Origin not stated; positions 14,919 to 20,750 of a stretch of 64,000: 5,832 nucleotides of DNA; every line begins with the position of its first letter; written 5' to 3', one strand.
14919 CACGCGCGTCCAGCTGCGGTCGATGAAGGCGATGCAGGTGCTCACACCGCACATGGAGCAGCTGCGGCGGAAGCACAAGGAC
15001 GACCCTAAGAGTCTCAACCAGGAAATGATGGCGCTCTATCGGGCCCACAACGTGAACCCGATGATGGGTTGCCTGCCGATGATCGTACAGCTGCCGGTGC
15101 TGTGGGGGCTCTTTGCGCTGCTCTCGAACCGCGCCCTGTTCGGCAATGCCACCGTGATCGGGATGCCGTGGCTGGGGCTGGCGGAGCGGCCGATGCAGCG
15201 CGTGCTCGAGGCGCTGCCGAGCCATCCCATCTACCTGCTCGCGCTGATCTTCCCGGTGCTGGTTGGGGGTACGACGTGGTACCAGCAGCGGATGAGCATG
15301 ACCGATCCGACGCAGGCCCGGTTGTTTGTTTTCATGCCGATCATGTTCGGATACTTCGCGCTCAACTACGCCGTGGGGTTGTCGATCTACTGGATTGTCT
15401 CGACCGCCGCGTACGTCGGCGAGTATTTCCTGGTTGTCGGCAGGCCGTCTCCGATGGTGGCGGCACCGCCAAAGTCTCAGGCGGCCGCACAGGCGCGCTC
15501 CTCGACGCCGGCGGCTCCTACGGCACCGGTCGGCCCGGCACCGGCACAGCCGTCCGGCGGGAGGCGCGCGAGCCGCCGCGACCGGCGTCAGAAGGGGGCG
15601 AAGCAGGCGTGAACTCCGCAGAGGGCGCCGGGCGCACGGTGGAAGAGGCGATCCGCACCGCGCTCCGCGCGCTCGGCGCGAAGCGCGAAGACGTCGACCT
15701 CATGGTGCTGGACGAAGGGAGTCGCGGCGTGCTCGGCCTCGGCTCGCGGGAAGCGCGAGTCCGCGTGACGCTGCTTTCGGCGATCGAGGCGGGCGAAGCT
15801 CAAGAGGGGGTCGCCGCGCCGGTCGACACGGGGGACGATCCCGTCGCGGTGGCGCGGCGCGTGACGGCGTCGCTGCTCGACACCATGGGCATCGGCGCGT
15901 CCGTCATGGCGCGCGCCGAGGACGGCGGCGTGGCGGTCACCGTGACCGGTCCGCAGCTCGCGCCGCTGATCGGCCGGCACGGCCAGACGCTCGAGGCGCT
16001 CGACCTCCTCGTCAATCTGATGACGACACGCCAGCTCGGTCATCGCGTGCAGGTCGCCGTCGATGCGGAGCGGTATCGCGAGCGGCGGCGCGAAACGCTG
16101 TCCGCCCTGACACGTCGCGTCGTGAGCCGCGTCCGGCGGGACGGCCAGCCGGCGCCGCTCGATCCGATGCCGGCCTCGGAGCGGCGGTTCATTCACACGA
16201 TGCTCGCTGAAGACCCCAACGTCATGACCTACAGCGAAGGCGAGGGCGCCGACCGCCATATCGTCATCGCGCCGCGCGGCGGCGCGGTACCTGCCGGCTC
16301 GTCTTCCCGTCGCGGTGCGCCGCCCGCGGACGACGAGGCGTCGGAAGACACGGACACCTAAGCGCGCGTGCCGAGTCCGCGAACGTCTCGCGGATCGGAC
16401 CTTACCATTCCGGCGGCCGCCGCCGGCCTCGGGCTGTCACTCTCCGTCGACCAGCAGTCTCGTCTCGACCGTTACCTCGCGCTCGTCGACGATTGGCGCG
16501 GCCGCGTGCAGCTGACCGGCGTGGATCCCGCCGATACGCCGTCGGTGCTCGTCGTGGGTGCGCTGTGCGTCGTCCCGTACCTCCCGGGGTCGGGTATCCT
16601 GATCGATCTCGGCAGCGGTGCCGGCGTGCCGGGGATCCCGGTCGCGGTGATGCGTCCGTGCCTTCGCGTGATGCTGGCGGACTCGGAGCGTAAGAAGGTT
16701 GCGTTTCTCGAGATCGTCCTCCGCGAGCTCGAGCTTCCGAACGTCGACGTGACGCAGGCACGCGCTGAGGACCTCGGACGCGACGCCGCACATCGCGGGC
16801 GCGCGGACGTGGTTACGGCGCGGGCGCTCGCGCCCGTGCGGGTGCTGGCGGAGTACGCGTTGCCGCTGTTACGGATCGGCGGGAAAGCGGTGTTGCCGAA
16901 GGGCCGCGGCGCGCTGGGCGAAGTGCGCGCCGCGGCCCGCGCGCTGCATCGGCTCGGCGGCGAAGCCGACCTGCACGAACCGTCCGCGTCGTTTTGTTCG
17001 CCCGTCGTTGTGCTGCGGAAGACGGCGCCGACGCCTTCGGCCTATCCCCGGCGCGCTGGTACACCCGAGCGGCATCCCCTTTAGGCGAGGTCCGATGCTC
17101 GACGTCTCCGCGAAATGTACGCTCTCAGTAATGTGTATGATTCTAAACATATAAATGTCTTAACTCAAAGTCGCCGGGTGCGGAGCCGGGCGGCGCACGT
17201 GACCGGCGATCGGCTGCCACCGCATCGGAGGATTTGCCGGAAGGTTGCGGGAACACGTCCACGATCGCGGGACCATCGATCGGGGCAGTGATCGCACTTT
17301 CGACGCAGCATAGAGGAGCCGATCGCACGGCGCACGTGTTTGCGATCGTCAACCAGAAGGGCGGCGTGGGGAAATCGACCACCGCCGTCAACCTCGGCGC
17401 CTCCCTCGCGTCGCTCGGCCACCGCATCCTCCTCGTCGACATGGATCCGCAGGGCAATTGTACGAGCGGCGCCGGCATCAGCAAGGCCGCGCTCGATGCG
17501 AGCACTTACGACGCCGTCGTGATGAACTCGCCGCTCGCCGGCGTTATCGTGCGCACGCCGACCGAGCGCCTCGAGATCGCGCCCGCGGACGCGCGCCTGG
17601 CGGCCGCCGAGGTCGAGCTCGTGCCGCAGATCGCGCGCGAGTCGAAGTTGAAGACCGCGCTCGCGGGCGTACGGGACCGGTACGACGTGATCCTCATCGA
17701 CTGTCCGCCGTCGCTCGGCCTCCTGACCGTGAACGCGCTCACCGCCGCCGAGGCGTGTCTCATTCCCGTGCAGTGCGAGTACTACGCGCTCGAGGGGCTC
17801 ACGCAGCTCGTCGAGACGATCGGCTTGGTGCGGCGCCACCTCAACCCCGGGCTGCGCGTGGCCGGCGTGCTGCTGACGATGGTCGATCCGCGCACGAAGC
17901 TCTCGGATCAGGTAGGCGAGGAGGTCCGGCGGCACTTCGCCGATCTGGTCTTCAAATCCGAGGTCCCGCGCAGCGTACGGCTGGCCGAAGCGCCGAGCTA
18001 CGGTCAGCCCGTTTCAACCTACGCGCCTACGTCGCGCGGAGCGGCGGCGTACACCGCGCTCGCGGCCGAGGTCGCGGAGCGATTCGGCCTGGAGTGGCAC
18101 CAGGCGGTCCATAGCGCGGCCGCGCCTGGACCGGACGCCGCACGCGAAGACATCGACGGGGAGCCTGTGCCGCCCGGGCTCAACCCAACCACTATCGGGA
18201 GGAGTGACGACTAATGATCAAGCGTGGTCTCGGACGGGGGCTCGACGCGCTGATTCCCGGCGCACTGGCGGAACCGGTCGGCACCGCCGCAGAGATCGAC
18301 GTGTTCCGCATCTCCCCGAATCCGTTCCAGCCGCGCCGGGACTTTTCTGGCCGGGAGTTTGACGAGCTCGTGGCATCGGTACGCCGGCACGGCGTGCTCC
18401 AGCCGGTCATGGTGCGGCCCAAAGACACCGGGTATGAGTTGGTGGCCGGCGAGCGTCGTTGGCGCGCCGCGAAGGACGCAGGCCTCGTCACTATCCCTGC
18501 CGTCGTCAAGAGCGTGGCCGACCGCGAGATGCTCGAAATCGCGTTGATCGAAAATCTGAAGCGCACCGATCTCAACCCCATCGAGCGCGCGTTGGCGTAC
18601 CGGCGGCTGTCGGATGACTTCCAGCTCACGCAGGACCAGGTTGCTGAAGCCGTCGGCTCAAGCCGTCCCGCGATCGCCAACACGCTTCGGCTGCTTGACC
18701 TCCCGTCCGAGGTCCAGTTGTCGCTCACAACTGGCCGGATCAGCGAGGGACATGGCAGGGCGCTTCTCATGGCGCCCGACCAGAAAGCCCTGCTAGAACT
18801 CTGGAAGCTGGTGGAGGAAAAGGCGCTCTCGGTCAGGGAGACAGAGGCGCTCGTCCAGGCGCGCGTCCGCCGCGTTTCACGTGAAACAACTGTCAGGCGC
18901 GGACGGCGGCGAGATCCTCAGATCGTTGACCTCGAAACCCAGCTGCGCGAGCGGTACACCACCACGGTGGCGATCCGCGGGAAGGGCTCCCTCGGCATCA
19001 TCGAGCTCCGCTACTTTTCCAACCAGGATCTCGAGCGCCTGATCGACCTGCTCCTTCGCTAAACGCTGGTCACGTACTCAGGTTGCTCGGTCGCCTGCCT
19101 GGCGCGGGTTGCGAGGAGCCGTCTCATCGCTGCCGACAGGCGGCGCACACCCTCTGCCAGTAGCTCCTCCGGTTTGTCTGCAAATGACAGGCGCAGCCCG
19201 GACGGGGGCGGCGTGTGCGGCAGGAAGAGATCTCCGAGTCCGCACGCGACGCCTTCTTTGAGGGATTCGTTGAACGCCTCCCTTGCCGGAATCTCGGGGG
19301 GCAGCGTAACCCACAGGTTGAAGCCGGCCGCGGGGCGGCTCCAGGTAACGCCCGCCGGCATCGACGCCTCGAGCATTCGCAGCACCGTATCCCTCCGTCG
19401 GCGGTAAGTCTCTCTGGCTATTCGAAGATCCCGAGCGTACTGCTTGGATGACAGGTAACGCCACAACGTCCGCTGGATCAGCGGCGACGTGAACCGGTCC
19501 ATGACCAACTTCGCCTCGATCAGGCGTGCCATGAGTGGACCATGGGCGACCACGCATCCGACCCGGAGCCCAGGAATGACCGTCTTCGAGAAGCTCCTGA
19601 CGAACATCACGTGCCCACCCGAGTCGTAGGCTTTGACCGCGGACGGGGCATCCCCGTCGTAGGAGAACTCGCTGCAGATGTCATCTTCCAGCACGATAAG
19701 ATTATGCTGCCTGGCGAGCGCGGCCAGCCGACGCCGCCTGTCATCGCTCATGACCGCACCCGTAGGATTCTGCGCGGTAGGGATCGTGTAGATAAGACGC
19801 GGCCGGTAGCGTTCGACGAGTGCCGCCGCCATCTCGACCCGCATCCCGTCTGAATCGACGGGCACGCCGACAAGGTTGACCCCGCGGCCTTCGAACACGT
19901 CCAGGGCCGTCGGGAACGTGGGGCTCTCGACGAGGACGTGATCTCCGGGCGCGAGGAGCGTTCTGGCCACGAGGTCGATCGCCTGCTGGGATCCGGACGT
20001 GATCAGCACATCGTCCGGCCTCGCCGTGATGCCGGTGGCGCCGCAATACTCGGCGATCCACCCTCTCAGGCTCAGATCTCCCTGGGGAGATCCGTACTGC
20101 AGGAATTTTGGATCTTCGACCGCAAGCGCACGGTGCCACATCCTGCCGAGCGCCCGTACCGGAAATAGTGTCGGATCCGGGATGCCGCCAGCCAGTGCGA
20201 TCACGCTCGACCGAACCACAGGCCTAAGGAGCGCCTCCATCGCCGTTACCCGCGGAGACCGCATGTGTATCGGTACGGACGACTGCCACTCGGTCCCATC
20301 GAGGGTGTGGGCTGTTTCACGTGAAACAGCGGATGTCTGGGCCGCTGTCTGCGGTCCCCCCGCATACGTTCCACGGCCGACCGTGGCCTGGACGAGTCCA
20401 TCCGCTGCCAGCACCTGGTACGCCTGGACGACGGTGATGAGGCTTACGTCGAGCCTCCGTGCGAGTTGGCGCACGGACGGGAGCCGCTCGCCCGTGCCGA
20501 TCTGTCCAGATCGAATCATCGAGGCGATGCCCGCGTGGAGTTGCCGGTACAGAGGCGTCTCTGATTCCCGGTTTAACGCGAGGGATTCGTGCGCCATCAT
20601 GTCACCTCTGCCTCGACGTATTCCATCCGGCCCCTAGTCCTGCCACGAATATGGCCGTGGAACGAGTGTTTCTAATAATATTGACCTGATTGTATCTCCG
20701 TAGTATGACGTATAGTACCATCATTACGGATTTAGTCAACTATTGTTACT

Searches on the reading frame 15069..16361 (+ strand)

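Call 65: search_protein_families(library=pfam, proteins=[window:15069-16361:+], max_evalue=0.00001)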
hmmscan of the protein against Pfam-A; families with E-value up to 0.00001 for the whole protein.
window:15069-16361:+ (430 aa): 3 families
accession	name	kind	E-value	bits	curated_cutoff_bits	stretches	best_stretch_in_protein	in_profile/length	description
PF14804.11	Jag_N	-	1.2e-16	61.3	25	1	188-234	3-49/50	Jag N-terminus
PF01424.28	R3H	-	2.4e-16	59.9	26.8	1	342-402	1-60/60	R3H domain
PF13083.13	KH_KhpA-B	-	8.9e-08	32.4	32.1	1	265-330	7-72/73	KhpA/KhpB, KH domain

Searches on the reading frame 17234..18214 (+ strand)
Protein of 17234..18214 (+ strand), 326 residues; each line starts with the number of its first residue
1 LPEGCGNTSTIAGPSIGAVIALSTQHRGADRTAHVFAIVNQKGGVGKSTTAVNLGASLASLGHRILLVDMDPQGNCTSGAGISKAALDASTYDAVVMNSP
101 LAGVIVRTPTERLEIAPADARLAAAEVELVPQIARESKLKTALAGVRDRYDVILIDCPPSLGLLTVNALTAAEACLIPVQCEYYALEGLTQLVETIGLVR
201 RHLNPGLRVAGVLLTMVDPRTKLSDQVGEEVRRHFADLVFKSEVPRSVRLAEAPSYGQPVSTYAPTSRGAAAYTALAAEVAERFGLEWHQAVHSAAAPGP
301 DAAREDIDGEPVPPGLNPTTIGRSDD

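Call 65: search_protein_families(library=pfam, proteins=[window:17234-18214:+], max_evalue=0.00001)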
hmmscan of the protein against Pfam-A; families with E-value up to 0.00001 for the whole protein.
window:17234-18214:+ (326 aa): 7 families
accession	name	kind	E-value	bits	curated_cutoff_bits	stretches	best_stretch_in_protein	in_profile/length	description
PF13614.12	AAA_31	-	6.9e-61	205.7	27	1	34-208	2-176/177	AAA domain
PF01656.29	CbiA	-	1.1e-27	96.9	25.4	1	37-260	2-125/125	CobQ/CobB/MinD/ParA nucleotide binding domain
PF00142.24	Fer4_NifH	-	4.4e-11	43.2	25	1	40-78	6-44/271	4Fe-4S iron sulfur cluster binding proteins, NifH/frxC family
PF06564.18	CBP_BcsQ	-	7.7e-11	42.4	21.3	1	41-278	9-231/234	Cellulose biosynthesis protein BcsQ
PF09140.17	MipZ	-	8.6e-11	42.1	20.7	0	34-72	1-39/262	ATPase MipZ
PF10609.15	ParA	-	3.6e-10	40.1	27.1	1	33-162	3-124/246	NUBPL iron-transfer P-loop NTPase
PF02374.21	ArsA_ATPase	-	2.3e-06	27.5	24.3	0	38-74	5-41/305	Anion-transporting ATPase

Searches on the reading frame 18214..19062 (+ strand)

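Call 67: search_protein_families(library=pfam, proteins=[window:18214-19062:+], max_evalue=0.00001)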
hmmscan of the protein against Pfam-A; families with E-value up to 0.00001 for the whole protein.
window:18214-19062:+ (282 aa): 2 families
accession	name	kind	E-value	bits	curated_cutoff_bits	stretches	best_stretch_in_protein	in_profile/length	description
PF17762.8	HTH_ParB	-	6.6e-34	116.6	22.6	1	119-216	2-99/102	ParB HTH domain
PF02195.25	ParB_N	-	2e-33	114.7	26.3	1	27-116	5-95/95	ParB N-terminal domain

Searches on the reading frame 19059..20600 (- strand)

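Call 65: search_protein_families(library=pfam, proteins=[window:19059-20600:-], max_evalue=0.00001)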
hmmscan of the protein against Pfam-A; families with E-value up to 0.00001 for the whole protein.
window:19059-20600:- (513 aa): 3 families
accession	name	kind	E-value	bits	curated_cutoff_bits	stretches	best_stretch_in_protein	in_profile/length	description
PF00155.27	Aminotran_1_2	-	2.6e-35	122.7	19.7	1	160-488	29-361/361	Aminotransferase class I and II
PF00392.27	GntR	-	8.4e-15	54.6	27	1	17-79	1-63/64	Bacterial regulatory proteins, gntR family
PF12897.13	Asp_aminotransf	-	1.3e-06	28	27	1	221-297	126-203/421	Aspartate amino-transferase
